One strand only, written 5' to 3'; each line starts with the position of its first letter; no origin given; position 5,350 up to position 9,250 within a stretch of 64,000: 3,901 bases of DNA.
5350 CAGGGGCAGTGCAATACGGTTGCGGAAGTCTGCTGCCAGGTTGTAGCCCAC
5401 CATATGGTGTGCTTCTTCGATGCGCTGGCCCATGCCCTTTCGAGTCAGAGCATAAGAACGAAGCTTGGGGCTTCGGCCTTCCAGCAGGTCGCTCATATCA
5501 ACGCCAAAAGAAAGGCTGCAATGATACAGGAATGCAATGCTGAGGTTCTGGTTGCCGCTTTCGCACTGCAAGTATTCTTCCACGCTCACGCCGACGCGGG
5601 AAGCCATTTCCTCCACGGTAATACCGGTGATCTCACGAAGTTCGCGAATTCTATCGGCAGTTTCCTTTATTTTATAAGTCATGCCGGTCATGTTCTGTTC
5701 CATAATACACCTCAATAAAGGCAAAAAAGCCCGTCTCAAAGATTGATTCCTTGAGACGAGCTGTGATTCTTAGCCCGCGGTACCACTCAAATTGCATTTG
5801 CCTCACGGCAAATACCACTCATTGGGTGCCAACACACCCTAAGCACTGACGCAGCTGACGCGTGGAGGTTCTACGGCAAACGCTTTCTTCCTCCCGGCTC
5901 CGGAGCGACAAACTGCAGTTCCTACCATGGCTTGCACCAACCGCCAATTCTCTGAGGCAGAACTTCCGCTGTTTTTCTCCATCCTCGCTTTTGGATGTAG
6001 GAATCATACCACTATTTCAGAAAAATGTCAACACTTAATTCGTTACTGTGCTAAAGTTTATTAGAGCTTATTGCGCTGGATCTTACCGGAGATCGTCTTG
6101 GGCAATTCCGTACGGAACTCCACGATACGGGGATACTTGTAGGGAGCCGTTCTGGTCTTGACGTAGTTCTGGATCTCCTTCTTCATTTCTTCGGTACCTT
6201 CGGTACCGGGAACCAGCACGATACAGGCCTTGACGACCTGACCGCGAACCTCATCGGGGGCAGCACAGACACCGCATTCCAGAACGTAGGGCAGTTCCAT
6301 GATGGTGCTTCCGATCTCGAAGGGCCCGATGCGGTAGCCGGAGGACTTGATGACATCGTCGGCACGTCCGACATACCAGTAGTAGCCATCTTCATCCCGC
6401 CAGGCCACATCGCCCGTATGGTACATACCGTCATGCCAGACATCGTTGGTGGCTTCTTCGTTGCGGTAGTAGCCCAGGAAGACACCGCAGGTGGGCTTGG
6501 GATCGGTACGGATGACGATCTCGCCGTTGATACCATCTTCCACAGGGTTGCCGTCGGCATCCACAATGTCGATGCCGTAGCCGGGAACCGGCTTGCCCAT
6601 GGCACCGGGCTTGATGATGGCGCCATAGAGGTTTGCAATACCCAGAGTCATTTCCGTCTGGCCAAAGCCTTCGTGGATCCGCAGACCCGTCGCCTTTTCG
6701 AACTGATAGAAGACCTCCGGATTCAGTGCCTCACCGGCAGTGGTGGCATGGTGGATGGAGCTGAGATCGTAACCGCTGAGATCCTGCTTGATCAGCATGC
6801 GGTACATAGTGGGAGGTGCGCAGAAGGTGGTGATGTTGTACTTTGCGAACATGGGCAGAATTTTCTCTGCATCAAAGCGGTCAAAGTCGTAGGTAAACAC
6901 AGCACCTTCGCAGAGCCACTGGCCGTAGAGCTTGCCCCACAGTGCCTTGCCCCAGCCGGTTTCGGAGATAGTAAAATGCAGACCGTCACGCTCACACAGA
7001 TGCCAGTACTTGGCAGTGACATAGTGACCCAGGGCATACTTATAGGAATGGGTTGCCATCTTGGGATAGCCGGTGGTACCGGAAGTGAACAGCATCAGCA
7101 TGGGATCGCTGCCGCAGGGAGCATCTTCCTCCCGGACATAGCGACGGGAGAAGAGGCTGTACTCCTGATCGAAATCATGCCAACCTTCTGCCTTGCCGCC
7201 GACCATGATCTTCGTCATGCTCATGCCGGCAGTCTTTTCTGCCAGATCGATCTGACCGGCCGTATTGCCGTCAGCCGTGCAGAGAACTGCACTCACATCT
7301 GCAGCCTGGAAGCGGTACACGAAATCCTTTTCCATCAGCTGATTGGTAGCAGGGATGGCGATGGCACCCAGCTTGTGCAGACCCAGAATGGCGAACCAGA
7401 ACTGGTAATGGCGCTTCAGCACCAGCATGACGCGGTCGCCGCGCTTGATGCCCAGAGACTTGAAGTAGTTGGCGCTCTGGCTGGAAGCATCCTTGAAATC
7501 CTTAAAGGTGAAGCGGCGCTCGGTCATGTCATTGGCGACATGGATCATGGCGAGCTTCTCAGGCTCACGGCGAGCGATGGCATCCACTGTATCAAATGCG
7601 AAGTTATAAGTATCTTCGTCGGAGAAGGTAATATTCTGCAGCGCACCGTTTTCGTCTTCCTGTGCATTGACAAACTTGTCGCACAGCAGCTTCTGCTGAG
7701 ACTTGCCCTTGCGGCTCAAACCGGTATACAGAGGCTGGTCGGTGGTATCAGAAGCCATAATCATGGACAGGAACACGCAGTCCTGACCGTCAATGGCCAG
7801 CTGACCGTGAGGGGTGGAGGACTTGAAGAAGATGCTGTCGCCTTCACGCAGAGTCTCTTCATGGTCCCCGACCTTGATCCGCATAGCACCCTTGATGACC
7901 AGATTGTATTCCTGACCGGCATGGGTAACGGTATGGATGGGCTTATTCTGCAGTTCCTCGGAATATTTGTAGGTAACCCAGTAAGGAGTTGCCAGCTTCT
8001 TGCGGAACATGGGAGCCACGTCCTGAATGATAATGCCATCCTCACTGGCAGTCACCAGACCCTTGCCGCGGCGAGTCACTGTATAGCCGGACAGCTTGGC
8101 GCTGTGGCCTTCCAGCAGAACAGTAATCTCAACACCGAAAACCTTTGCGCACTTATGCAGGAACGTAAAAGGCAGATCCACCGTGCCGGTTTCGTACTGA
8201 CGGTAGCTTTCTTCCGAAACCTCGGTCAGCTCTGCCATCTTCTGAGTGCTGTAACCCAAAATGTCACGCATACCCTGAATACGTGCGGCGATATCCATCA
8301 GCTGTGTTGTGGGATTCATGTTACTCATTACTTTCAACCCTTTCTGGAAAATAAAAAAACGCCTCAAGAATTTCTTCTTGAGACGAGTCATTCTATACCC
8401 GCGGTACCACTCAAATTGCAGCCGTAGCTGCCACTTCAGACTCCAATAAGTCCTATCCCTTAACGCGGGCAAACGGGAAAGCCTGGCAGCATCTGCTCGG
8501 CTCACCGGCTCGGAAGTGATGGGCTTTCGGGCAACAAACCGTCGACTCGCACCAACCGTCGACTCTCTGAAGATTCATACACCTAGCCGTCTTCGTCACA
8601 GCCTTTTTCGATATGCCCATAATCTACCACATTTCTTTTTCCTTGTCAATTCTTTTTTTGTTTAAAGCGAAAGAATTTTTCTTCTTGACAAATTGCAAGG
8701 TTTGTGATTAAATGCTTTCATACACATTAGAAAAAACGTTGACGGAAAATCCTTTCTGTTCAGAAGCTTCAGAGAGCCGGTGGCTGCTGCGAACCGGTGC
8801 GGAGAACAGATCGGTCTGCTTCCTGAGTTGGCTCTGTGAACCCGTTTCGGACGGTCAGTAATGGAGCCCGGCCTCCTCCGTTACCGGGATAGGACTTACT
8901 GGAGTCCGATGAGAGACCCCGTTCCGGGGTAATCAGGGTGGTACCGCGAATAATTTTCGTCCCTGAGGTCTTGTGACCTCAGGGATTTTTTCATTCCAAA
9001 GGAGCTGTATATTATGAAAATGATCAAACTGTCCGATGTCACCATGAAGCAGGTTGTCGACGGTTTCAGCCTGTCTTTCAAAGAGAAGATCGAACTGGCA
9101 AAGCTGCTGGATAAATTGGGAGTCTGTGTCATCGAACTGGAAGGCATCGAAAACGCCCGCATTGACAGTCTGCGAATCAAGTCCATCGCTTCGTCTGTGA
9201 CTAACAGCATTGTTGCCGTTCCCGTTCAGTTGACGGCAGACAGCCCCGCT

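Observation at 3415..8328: Two tandem paralogous synthetases each carry a complete XRE-HTH + cupin one-component-regulator module fused to the catalytic domain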

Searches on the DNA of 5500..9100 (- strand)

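Call 10: search_rna_families(source=window, start=5500, end=9100, threshold=evalue, max_evalue=1, show_alignments=3)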
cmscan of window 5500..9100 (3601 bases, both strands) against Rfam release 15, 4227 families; matches with E-value up to 1: 3.
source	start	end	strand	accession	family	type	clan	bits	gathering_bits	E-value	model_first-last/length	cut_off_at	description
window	8730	8967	+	RF00230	T-box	Cis-reg; leader;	-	107.1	93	6.1e-24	1-219/219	no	T-box leader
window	8376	8608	-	RF00230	T-box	Cis-reg; leader;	-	102.5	93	9.8e-23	1-219/219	no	T-box leader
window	5749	5994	-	RF00230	T-box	Cis-reg; leader;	-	82.5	93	1.4e-17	1-219/219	no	T-box leader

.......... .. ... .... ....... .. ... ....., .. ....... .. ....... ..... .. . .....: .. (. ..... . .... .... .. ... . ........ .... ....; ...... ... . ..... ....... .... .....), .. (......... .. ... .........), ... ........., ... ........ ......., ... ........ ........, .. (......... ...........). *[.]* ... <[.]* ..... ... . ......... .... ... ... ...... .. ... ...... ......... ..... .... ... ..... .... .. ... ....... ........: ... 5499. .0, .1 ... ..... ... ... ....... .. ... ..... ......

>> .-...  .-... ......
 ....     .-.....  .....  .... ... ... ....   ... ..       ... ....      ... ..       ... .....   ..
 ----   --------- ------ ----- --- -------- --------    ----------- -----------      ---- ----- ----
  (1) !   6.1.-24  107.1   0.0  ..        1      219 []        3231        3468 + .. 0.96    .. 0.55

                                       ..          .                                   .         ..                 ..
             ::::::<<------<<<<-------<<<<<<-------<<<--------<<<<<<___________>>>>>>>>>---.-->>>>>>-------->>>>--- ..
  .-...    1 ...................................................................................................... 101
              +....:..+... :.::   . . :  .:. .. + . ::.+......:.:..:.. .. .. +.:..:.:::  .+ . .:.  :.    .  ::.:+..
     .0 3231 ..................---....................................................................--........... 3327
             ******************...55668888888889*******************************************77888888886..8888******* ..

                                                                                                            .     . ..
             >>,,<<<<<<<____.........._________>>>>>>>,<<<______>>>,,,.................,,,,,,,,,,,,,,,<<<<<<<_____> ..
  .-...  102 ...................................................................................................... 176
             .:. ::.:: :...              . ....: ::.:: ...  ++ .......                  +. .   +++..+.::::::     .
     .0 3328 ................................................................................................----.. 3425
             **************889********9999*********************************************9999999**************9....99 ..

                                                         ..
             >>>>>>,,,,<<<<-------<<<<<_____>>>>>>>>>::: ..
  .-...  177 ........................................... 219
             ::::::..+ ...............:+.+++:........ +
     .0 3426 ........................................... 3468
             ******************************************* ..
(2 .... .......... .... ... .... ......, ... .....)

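Call 57: search_rna_families(sources=[L010, L038, L044, L051, L074, L081, L082, L083, L084, L085, L086, L087], threshold=gathering)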
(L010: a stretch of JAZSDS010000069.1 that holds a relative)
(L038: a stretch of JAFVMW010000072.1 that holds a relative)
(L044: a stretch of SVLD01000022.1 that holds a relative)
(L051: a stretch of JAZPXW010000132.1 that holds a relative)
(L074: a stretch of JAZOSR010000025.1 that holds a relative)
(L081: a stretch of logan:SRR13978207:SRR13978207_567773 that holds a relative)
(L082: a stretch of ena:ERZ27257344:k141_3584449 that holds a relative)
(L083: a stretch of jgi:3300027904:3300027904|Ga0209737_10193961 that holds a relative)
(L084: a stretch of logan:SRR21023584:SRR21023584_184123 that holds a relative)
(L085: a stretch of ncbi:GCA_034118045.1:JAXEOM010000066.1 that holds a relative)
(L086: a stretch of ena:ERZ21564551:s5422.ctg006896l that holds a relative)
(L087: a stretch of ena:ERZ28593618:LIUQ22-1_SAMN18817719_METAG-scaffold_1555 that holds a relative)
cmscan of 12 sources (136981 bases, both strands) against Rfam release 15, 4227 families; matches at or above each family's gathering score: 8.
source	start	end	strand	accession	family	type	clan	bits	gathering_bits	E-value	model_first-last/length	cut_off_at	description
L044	7355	7592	-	RF00230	T-box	Cis-reg; leader;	-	118.6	93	2.5e-25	1-219/219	no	T-box leader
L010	7317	7553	-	RF00230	T-box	Cis-reg; leader;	-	111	93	2.4e-23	1-219/219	no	T-box leader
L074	3876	4112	-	RF00230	T-box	Cis-reg; leader;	-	110.3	93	3.7e-23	1-219/219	no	T-box leader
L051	7355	7596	-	RF00230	T-box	Cis-reg; leader;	-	105.4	93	6.7e-22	1-219/219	no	T-box leader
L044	7723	7957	+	RF00230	T-box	Cis-reg; leader;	-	103.3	93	2.4e-21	1-219/219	no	T-box leader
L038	7713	7950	+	RF00230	T-box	Cis-reg; leader;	-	103.1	93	2.5e-21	1-219/219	no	T-box leader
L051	7715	7955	+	RF00230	T-box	Cis-reg; leader;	-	102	93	4.9e-21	1-219/219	no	T-box leader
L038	7282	7533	-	RF00230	T-box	Cis-reg; leader;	-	97.2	93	8.4e-20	1-219/219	no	T-box leader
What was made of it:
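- Tried and rejected: No T-box was found there (call 57).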

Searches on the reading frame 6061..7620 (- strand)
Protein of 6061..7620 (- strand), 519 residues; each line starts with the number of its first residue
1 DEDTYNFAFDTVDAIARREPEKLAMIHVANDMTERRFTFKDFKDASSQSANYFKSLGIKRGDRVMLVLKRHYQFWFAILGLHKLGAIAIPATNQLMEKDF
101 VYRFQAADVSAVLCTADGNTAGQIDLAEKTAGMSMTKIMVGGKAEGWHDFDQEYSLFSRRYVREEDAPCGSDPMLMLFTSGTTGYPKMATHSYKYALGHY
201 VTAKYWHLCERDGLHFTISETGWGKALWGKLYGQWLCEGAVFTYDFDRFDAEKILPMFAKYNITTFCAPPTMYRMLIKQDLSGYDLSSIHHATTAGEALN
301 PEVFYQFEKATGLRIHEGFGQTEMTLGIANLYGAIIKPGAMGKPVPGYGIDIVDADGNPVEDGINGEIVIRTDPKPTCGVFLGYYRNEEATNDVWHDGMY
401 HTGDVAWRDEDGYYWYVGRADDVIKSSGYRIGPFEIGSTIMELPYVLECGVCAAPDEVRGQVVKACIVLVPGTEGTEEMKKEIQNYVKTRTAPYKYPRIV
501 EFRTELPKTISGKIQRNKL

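Call 15: search_solved_structures(query=window:6061-7620:-, max_evalue=1e-20)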
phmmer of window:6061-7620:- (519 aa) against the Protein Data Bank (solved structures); distinct sequences matched with E-value up to 1e-20: 100 (the best 60 are shown).
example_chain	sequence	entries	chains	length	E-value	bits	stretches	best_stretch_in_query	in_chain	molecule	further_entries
3etc_A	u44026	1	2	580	8.3e-181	605.4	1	3-517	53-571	AMP-binding protein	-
2wd9_A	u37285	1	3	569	6.9e-98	331.8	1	5-519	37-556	ACYL-COENZYME A SYNTHETASE ACSM2A, MITOCHONDRIAL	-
2vze_A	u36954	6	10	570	7e-98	331.8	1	5-519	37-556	ACYL-COENZYME A SYNTHETASE ACSM2A, MITOCHONDRIAL | Acyl-coenzyme A synthetase ACSM2A, mitochondrial precursor | Acyl-coenzyme A synthetase ACSM2A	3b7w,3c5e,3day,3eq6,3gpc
8biq_D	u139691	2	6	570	1.5e-96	327.3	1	6-518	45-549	4-hydroxybutyrate--CoA ligase 1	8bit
9g79_B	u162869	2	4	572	6e-77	262.7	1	5-517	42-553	Acetyl-coenzyme A synthetase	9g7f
5u2a_A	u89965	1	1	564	2.7e-69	237.4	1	23-516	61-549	AMP-dependent synthetase and ligase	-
4wv3_A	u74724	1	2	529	4.4e-61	210.3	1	10-519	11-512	Anthranilate-CoA ligase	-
6m2u_A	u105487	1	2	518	7.9e-55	189.7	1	5-519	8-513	Benzoate-coenzyme A ligase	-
6m2o_A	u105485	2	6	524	8.3e-55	189.6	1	5-519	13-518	Benzoate-coenzyme A ligase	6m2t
8rpk_A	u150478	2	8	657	9.5e-55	189.4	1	4-517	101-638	Acetate--CoA ligase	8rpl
4rlf_A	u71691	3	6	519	1.8e-54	188.5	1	5-519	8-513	Benzoate-coenzyme A ligase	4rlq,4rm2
4rm3_A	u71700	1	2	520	1.8e-54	188.5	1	5-519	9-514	Benzoate-coenzyme A ligase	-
4eat_A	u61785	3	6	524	1.8e-54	188.5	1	5-519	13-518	Benzoate-coenzyme A ligase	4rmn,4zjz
2p2b_A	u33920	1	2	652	2.1e-49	171.8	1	2-517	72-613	Acetyl-coenzyme A synthetase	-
2p2f_A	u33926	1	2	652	7.4e-49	170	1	2-517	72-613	Acetyl-coenzyme A synthetase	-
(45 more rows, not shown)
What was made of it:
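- On ANL acyl-CoA synthetases, Macs/MbcS subgroup: E 8e-181, 605 bits over residues 3-517 of the 519-aa query (call 15).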
